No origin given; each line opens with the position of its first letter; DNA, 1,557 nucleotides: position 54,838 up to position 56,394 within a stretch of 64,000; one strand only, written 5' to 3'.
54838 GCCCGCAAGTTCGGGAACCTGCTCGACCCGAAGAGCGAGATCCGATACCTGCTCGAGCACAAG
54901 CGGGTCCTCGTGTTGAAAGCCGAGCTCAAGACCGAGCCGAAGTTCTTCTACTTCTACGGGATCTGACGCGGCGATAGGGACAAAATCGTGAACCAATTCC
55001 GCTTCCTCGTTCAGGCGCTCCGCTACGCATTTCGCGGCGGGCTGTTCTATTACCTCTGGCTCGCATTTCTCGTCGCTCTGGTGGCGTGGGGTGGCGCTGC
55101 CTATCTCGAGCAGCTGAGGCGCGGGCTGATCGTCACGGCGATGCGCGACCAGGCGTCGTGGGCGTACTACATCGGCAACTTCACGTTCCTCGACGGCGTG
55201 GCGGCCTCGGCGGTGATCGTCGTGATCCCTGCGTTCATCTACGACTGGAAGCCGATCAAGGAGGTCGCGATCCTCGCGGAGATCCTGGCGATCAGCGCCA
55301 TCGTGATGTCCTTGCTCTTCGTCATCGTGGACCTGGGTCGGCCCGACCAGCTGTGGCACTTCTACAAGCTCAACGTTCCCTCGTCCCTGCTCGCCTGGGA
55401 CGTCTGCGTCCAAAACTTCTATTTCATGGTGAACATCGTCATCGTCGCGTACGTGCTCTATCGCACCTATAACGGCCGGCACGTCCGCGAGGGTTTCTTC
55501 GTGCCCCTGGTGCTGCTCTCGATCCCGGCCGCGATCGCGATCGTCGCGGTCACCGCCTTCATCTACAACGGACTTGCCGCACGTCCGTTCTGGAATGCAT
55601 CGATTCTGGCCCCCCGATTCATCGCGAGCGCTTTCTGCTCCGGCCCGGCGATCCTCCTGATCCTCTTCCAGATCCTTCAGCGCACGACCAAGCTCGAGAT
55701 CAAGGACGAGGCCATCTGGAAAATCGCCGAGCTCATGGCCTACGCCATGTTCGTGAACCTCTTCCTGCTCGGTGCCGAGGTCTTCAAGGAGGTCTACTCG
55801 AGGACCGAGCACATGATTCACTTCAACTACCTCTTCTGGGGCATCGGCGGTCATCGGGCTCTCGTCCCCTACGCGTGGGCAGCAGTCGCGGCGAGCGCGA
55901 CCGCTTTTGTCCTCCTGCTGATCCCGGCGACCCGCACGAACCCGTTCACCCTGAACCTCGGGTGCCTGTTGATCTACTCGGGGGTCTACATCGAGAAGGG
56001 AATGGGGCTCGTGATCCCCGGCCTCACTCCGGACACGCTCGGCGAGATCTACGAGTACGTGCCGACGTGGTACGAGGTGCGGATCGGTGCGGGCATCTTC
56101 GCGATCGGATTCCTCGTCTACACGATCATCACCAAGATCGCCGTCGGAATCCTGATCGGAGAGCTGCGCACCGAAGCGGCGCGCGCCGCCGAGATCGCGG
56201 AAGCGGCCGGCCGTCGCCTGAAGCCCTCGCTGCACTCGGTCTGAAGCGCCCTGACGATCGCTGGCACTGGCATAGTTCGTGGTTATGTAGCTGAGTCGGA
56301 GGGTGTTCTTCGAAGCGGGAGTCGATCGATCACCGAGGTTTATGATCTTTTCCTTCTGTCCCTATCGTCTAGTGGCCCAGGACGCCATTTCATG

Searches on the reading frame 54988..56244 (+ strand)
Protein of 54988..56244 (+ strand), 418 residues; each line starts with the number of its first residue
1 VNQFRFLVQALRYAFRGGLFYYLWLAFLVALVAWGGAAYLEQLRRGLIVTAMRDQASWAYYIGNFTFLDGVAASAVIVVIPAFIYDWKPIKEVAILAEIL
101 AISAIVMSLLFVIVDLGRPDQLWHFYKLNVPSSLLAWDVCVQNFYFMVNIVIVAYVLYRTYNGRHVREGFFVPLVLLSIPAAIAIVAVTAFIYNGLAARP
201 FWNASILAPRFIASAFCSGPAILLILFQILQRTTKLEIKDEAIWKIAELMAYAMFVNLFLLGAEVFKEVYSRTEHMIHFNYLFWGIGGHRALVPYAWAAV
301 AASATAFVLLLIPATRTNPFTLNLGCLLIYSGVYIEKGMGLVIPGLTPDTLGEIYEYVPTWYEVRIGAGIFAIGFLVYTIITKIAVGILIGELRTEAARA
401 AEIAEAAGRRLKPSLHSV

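Call 10: find_encoding_contigs(protein=window:54988-56244:+, flank=3000, max_places=6)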
Protein window:54988-56244:+ (418 aa): no gene with exactly this product is on record in the collection.

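Call 28: search_protein_families(library=pfam, proteins=[window:54988-56244:+])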
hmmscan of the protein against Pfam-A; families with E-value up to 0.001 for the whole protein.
window:54988-56244:+ (418 aa): 1 family
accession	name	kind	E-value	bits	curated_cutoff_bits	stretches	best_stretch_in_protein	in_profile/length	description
PF03916.19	NrfD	-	3.5e-30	106.1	25.8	1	49-311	2-272/313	Polysulphide reductase, NrfD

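Call 31: search_protein_families(library=ncbifam, proteins=[window:54988-56244:+])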
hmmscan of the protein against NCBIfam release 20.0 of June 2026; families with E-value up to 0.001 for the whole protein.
window:54988-56244:+ (418 aa): 5 families
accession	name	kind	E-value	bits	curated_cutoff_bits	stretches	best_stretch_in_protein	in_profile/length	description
NF045798.1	DsrP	equivalog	5.9e-114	381.1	350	1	11-388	2-343/346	sulfate reduction electron transfer complex DsrMKJOP subunit DsrP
NF041784.1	mnquin_red_QrcD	equivalog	7.8e-12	45.2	570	1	21-380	18-393/408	menaquinone reductase integral membrane subunit QrcD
NF011568.0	PRK14992.1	equivalog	2.8e-08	33.5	314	1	51-265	12-220/341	tetrathionate reductase subunit TtrC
TIGR03148.1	cyt_nit_nrfD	equivalog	1e-06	28.3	347.6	1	55-263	7-230/316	cytochrome c nitrite reductase subunit NrfD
NF008133.1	PRK10881.1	equivalog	2.2e-06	27.4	450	1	71-384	64-370/377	Ni/Fe-hydrogenase cytochrome b subunit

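Call 52: find_homologous_proteins(query=window:54988-56244:+, max_evalue=1e-40)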
Query window:54988-56244:+ (418 aa): 7964 proteins with E <= 1e-40 among 8000 candidates; the best 120 are listed.
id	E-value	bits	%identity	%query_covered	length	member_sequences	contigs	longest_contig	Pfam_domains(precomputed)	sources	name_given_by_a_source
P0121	1.5e-268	909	100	100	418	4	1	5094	PF03916.20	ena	-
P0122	3.0e-203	694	78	98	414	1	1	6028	PF03916.20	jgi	jgi:molybdopterin-containing oxidoreductase family membrane subunit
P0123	8.1e-203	692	80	95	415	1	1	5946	PF03916.20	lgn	-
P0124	3.0e-202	690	78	96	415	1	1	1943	PF03916.20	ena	-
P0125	1.4e-198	678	79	93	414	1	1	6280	PF03916.20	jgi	jgi:Ni/Fe-hydrogenase subunit HybB-like protein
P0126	5.3e-198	676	77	96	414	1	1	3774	PF03916.20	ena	-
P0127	2.5e-190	651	72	100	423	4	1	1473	PF03916.20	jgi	jgi:molybdopterin-containing oxidoreductase family membrane subunit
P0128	8.7e-189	646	74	95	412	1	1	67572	PF03916.20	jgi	jgi:molybdopterin-containing oxidoreductase family membrane subunit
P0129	1.3e-188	645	72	99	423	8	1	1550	PF03916.20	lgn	-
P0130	8.4e-187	639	71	99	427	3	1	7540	PF03916.20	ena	-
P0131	9.8e-187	639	70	96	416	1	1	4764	PF03916.20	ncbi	-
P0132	3.1e-185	634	73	94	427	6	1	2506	PF03916.20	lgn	-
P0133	1.1e-184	633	69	97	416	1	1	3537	PF03916.20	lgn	-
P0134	2.1e-184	632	69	98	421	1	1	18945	PF03916.20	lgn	-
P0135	8.7e-183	626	69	99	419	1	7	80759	PF03916.20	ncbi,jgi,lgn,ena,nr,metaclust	ncbi:MAG: polysulfide reductase [Lentisphaerae bacterium RIFOXYB12_FULL_65_16]|nr:MAG: polysulfide r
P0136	2.6e-180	618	69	96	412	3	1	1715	PF03916.20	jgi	jgi:molybdopterin-containing oxidoreductase family membrane subunit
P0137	7.6e-180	617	69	98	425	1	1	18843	PF03916.20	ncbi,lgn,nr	ncbi:MAG: polysulfide reductase NrfD [Lentisphaerae bacterium]|nr:polysulfide reductase NrfD [Lentis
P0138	1.1e-179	616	68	99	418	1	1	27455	PF03916.20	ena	-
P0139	6.4e-179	614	69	97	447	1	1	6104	PF03916.20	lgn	-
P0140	3.3e-177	608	67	96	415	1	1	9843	PF03916.20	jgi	jgi:molybdopterin-containing oxidoreductase family membrane subunit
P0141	3.5e-177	608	69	95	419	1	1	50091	PF03916.20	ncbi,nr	ncbi:MAG: polysulfide reductase NrfD [Armatimonadetes bacterium]|nr:polysulfide reductase NrfD [Arma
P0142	8.2e-177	607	66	96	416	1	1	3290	PF03916.20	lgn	-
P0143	3.6e-176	604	68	95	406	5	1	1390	PF03916.20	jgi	jgi:Ni/Fe-hydrogenase subunit HybB-like protein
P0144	3.8e-176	604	68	94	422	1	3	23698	PF03916.20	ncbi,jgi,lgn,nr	ncbi:MAG TPA: NrfD/PsrC family molybdoenzyme membrane anchor subunit [Candidatus Nitrosotenuis sp.]|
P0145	1.4e-175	603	67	97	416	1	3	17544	PF03916.20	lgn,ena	-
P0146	5.2e-175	601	67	97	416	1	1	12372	PF03916.20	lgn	-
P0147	6.7e-175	600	69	95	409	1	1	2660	PF03916.20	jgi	jgi:molybdopterin-containing oxidoreductase family membrane subunit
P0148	1.1e-174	600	67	98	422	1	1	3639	PF03916.20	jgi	jgi:Ni/Fe-hydrogenase subunit HybB-like protein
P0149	1.9e-174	599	66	95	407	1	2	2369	PF03916.20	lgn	-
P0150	8.5e-174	597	67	97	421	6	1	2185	PF03916.20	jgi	jgi:Ni/Fe-hydrogenase subunit HybB-like protein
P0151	1.2e-173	596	69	95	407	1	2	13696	PF03916.20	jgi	-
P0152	1.5e-173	596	68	94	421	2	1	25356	PF03916.20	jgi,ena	-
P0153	1.8e-173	596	65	100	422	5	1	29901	PF03916.20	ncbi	-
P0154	1.9e-173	596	68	95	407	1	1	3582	PF03916.20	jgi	-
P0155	2.2e-173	595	67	96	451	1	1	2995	PF03916.20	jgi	-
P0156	3.4e-173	595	67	94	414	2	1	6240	PF03916.20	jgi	jgi:Ni/Fe-hydrogenase subunit HybB-like protein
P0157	5.8e-173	594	67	96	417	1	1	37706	PF03916.20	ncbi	-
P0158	6.0e-173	594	67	95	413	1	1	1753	PF03916.20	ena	-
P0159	6.5e-173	594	68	97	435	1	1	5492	PF03916.20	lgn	-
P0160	6.9e-173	594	66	96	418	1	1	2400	PF03916.20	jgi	jgi:molybdopterin-containing oxidoreductase family membrane subunit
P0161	8.0e-173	593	68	94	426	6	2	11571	PF03916.20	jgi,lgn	-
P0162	1.0e-172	593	68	93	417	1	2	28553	PF03916.20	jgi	-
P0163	1.0e-172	593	67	95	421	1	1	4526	PF03916.20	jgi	jgi:Ni/Fe-hydrogenase subunit HybB-like protein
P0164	1.2e-172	593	66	97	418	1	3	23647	PF03916.20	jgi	jgi:Ni/Fe-hydrogenase subunit HybB-like protein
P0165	1.5e-172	593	66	98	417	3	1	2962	PF03916.20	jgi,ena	-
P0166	1.6e-172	593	66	95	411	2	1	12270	PF03916.20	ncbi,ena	-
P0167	1.6e-172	592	66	96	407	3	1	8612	PF03916.20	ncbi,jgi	jgi:Ni/Fe-hydrogenase subunit HybB-like protein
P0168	1.8e-172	592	66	99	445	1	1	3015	PF03916.20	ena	-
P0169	2.1e-172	592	69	94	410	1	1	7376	PF03916.20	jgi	jgi:Ni/Fe-hydrogenase subunit HybB-like protein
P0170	2.5e-172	592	66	95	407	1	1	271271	PF03916.20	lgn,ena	-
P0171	2.7e-172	592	68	94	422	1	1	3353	PF03916.20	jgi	jgi:Ni/Fe-hydrogenase subunit HybB-like protein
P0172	3.1e-172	592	66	98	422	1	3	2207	PF03916.20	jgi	-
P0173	4.0e-172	591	65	99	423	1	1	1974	PF03916.20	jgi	jgi:Ni/Fe-hydrogenase subunit HybB-like protein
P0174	5.3e-172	591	67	95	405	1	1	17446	PF03916.20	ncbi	-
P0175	5.9e-172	591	68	94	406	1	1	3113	PF03916.20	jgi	-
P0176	7.0e-172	590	66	95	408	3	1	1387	PF03916.20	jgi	-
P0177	7.6e-172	590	67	96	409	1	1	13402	PF03916.20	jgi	-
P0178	8.4e-172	590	69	94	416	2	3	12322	PF03916.20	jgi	jgi:molybdopterin-containing oxidoreductase family membrane subunit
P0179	9.4e-172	590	66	98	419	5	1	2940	PF03916.20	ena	-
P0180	1.2e-171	590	67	96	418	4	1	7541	PF03916.20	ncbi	-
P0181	1.7e-171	589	67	95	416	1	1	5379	PF03916.20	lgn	-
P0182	2.6e-171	588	68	96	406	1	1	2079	PF03916.20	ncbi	-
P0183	2.7e-171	588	65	98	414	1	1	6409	PF03916.20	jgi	-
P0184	2.7e-171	588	66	98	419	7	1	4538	PF03916.20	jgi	-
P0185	2.9e-171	588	65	97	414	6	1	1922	PF03916.20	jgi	-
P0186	3.1e-171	588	65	94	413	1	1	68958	PF03916.20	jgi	jgi:molybdopterin-containing oxidoreductase family membrane subunit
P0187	3.9e-171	588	67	98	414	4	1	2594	PF03916.20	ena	-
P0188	4.2e-171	588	67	94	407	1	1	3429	PF03916.20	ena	-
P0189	5.3e-171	587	67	96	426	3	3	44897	PF03916.20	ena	-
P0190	6.2e-171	587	66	97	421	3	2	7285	PF03916.20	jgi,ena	-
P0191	9.8e-171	587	66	97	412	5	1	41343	PF03916.20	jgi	jgi:Ni/Fe-hydrogenase subunit HybB-like protein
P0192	1.0e-170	587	66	98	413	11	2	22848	PF03916.20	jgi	jgi:Ni/Fe-hydrogenase subunit HybB-like protein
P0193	1.1e-170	586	68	93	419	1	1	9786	PF03916.20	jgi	-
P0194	1.2e-170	586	66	98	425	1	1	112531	PF03916.20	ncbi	-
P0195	1.5e-170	586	67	94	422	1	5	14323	PF03916.20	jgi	jgi:Ni/Fe-hydrogenase subunit HybB-like protein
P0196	1.6e-170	586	67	95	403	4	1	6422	PF03916.20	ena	-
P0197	1.7e-170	586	67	97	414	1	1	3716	PF03916.20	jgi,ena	-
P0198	1.8e-170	586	67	97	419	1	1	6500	PF03916.20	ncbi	-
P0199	2.1e-170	585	66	95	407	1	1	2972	PF03916.20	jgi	jgi:Ni/Fe-hydrogenase subunit HybB-like protein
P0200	2.2e-170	585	67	93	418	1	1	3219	PF03916.20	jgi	jgi:molybdopterin-containing oxidoreductase family membrane subunit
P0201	2.3e-170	585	67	94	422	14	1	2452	PF03916.20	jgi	jgi:Ni/Fe-hydrogenase subunit HybB-like protein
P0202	2.3e-170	585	66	98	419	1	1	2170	PF03916.20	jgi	jgi:Ni/Fe-hydrogenase subunit HybB-like protein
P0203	2.4e-170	585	65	94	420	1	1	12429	PF03916.20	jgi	jgi:molybdopterin-containing oxidoreductase family membrane subunit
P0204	2.5e-170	585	66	96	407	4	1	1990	PF03916.20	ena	-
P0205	2.5e-170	585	67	97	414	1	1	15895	PF03916.20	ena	-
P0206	2.7e-170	585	67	92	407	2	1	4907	PF03916.20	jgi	jgi:Ni/Fe-hydrogenase subunit HybB-like protein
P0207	4.2e-170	585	65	98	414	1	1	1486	PF03916.20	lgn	-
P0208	4.5e-170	584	65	99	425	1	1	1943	PF03916.20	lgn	-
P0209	5.1e-170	584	67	96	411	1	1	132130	PF03916.20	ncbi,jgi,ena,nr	ncbi:MAG TPA: NrfD/PsrC family molybdoenzyme membrane anchor subunit [Candidatus Binatia bacterium]|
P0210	7.2e-170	584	65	98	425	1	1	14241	PF03916.20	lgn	-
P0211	8.3e-170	584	66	94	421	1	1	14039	PF03916.20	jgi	jgi:Ni/Fe-hydrogenase subunit HybB-like protein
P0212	1.0e-169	583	67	94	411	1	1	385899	PF03916.20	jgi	jgi:Ni/Fe-hydrogenase subunit HybB-like protein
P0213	1.1e-169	583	65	98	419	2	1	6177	PF03916.20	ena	-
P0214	1.1e-169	583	66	94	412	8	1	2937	PF03916.20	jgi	jgi:Ni/Fe-hydrogenase subunit HybB-like protein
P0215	1.2e-169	583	68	93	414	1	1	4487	PF03916.20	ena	-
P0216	1.5e-169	583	66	98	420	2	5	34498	PF03916.20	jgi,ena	-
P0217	1.6e-169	583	66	94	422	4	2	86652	PF03916.20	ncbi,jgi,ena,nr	ncbi:MAG TPA: NrfD/PsrC family molybdoenzyme membrane anchor subunit [Candidatus Margulisiibacteriot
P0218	1.7e-169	582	67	93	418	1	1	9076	PF03916.20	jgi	jgi:molybdopterin-containing oxidoreductase family membrane subunit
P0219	1.7e-169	582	66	92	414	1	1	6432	PF03916.20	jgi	jgi:molybdopterin-containing oxidoreductase family membrane subunit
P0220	2.2e-169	582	65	98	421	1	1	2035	PF03916.20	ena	-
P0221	2.8e-169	582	65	96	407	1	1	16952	PF03916.20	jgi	-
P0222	3.0e-169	582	65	98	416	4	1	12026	PF03916.20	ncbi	-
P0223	3.1e-169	582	65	97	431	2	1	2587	PF03916.20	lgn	-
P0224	3.5e-169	581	67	94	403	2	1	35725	PF03916.20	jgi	jgi:molybdopterin-containing oxidoreductase family membrane subunit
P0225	3.5e-169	581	64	99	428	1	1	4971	PF03916.20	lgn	-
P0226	3.6e-169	581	66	95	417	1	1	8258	PF03916.20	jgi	-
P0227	4.3e-169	581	67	95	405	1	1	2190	PF03916.20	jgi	jgi:molybdopterin-containing oxidoreductase family membrane subunit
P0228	4.4e-169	581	65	97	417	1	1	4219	PF03916.20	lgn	-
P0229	4.6e-169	581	67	94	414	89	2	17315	PF03916.20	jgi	jgi:molybdopterin-containing oxidoreductase family membrane subunit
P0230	4.6e-169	581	64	99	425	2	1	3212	PF03916.20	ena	-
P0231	4.9e-169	581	65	97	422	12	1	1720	PF03916.20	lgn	-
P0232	5.0e-169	581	64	99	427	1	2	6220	PF03916.20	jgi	jgi:Ni/Fe-hydrogenase subunit HybB-like protein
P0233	5.1e-169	581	65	96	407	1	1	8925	PF03916.20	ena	-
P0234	5.4e-169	581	65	96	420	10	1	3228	PF03916.20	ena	-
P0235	6.6e-169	581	65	99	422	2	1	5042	PF03916.20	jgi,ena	-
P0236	8.2e-169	580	65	97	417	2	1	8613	PF03916.20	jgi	jgi:molybdopterin-containing oxidoreductase family membrane subunit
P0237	8.5e-169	580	66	95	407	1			PF03916.20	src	-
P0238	9.0e-169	580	66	94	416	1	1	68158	PF03916.20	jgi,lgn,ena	-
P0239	1.0e-168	580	66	97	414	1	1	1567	PF03916.20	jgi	-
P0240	1.1e-168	580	64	97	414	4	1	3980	PF03916.20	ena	-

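Call 53: find_encoding_contigs(protein=P0123, flank=4000, max_places=3)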
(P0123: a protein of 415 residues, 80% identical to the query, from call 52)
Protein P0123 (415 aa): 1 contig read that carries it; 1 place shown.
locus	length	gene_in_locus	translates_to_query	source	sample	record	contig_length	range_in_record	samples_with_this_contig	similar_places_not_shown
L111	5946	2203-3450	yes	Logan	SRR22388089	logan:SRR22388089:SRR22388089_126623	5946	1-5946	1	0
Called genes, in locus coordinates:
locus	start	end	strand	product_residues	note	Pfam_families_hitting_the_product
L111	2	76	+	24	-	?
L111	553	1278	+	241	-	PF09699:Paired_CXXCH_1 (faint), PF14522:Cytochrome_C7 (faint)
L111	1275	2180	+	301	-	PF13534:Fer4_17 (faint), PF12838:Fer4_7, PF13187:Fer4_9 (weak), PF13247:Fer4_11, PF12797:Fer4_2 (weak), PF00037:Fer4 (weak), PF13237:Fer4_10 (weak), PF13247:Fer4_11, +3 more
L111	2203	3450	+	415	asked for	PF03916:NrfD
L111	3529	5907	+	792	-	PF02515:CoA_transf_3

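Call 54: find_encoding_contigs(protein=P0125, flank=4000, max_places=3)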
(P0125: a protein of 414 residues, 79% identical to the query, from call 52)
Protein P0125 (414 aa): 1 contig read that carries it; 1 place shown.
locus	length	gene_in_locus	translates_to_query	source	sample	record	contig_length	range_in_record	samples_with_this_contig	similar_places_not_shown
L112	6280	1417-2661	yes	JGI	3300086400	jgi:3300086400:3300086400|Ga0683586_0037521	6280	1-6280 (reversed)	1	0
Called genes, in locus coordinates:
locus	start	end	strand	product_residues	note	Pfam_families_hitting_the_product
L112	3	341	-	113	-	?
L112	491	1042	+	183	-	PF13237:Fer4_10 (faint), PF12838:Fer4_7 (weak), PF13187:Fer4_9, PF13247:Fer4_11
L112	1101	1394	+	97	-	PF13247:Fer4_11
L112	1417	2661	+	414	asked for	PF03916:NrfD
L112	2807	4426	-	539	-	PF09699:Paired_CXXCH_1 (faint), PF14522:Cytochrome_C7 (faint), PF14537:Cytochrom_c3_2 (faint)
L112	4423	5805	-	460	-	PF00033:Cytochrome_B, PF13631:Cytochrom_B_N_2, PF00032:Cytochrom_B_C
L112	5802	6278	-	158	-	?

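Call 55: find_encoding_contigs(protein=P0128, flank=6000, max_places=3)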
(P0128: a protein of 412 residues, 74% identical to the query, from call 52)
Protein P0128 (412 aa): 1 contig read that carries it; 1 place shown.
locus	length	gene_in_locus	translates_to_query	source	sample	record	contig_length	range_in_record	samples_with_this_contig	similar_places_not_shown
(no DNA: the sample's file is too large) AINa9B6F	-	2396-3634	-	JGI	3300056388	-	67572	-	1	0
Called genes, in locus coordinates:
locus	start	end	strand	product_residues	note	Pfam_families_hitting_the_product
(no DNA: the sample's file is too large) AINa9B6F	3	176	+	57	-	?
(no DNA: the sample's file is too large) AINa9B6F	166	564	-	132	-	PF13442:Cytochrome_CBB3, PF00034:Cytochrom_C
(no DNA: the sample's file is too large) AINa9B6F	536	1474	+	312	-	-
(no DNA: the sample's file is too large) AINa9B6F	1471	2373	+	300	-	PF13534:Fer4_17 (faint), PF12798:Fer4_3 (faint), PF12838:Fer4_7 (weak), PF13247:Fer4_11, PF12797:Fer4_2 (weak), PF00037:Fer4 (weak), PF13187:Fer4_9 (weak), PF13247:Fer4_11, +3 more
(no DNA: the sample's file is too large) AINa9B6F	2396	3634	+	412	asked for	PF03916:NrfD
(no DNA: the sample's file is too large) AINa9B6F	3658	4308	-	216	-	PF01061:ABC2_membrane, PF03379:CcmB, PF09847:12TM_1 (weak), PF12698:ABC2_membrane_3 (weak)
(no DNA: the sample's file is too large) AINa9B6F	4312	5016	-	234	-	PF13191:AAA_16 (faint), PF13555:AAA_29 (faint), PF00005:ABC_tran, PF13304:AAA_21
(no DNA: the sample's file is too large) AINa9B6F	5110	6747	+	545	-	PF00672:HAMP, PF01590:GAF, PF13185:GAF_2, PF13492:GAF_3 (weak), PF00512:HisKA, PF02518:HATPase_c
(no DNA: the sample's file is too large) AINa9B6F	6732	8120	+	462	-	PF00072:Response_reg, PF00158:Sigma54_activat, PF14532:Sigma54_activ_2, PF01078:Mg_chelatase (faint), PF00004:AAA (weak), PF07728:AAA_5, PF25601:AAA_lid_14, PF02954:HTH_8, +1 more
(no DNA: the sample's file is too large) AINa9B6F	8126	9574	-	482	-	PF16697:Yop-YscD_cpl, PF00498:FHA, PF00437:T2SSE, PF27713:UCP018868 (faint)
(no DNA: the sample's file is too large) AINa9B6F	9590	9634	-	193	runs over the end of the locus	-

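Call 80: find_encoding_contigs(protein=P0121, flank=5000, max_places=5)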
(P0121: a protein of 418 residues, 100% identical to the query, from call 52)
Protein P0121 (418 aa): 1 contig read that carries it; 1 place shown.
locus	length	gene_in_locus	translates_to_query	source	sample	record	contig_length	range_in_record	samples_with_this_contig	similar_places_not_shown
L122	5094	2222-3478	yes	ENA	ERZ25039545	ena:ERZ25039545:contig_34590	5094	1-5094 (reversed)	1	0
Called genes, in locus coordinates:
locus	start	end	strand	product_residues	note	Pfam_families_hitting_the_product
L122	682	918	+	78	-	-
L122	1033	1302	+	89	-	-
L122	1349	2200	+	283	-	PF12838:Fer4_7, PF13183:Fer4_8 (weak), PF13187:Fer4_9 (weak), PF13247:Fer4_11, PF00037:Fer4 (weak), PF12797:Fer4_2 (weak), PF13187:Fer4_9 (weak), PF13247:Fer4_11, +4 more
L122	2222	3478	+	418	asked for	PF03916:NrfD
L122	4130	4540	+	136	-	-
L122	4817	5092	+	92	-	?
